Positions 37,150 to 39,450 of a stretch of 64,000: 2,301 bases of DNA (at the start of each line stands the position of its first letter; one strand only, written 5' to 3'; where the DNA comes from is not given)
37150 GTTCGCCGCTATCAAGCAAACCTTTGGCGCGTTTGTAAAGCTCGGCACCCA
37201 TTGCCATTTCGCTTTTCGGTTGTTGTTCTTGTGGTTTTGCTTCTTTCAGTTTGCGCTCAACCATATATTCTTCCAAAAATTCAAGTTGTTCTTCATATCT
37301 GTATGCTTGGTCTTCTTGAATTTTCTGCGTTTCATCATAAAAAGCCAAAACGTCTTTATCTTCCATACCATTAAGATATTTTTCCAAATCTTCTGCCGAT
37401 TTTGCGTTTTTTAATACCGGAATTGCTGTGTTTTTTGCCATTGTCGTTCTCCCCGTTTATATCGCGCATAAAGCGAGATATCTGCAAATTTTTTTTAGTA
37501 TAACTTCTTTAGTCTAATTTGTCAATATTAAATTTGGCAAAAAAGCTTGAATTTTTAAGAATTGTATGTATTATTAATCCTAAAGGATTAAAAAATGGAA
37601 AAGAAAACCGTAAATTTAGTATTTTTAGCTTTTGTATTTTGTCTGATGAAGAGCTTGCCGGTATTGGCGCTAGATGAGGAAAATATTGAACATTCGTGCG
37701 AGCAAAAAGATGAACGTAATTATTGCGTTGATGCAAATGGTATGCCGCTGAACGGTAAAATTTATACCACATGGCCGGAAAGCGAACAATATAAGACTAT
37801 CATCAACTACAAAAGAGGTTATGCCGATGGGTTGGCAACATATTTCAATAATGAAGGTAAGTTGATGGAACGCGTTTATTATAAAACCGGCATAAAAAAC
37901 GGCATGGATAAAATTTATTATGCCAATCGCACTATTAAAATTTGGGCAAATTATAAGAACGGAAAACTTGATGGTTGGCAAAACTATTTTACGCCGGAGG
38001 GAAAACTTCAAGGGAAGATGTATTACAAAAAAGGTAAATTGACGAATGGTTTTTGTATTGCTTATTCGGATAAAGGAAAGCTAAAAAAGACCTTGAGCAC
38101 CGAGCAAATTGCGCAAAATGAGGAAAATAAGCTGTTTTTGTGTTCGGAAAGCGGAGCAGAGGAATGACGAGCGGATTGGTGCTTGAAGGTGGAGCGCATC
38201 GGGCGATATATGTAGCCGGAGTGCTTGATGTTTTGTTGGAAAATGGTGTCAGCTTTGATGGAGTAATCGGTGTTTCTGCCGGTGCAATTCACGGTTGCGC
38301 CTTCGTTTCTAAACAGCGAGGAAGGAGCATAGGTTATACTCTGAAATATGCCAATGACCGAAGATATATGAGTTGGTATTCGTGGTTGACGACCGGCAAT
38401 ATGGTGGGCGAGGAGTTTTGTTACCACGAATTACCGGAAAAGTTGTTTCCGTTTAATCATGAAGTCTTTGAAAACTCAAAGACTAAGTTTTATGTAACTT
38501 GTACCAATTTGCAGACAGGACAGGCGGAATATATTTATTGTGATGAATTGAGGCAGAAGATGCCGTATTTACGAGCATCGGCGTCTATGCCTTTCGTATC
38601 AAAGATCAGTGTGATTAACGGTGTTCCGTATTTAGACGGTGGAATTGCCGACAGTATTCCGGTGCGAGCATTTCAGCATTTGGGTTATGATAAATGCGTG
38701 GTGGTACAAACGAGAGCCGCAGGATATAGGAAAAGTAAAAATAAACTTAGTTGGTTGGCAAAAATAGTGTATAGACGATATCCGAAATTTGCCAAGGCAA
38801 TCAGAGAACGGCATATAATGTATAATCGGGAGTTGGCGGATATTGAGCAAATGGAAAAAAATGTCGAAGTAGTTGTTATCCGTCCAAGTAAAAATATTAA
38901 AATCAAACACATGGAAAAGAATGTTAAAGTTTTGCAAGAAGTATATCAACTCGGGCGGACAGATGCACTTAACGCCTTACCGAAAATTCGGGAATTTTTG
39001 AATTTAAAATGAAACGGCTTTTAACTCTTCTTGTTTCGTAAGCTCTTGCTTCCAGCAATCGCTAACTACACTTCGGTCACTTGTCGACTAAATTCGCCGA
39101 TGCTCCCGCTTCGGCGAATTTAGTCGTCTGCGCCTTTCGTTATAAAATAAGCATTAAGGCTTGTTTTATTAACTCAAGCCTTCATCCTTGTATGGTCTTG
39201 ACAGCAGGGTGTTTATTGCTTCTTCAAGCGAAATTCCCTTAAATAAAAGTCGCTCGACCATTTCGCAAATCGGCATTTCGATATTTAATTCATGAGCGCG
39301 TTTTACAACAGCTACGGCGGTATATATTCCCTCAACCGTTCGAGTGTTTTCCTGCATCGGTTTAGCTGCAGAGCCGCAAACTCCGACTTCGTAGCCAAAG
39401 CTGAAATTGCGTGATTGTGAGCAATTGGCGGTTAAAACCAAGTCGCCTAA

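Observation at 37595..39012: Translationally coupled secreted MORN-repeat (YwqK-like) protein and patatin-like phospholipase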

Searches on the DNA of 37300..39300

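Call 69: search_rna_families(source=window, start=37300, end=39300, threshold=evalue, max_evalue=1)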
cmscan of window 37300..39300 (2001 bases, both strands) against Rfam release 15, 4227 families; matches with E-value up to 1: 0.
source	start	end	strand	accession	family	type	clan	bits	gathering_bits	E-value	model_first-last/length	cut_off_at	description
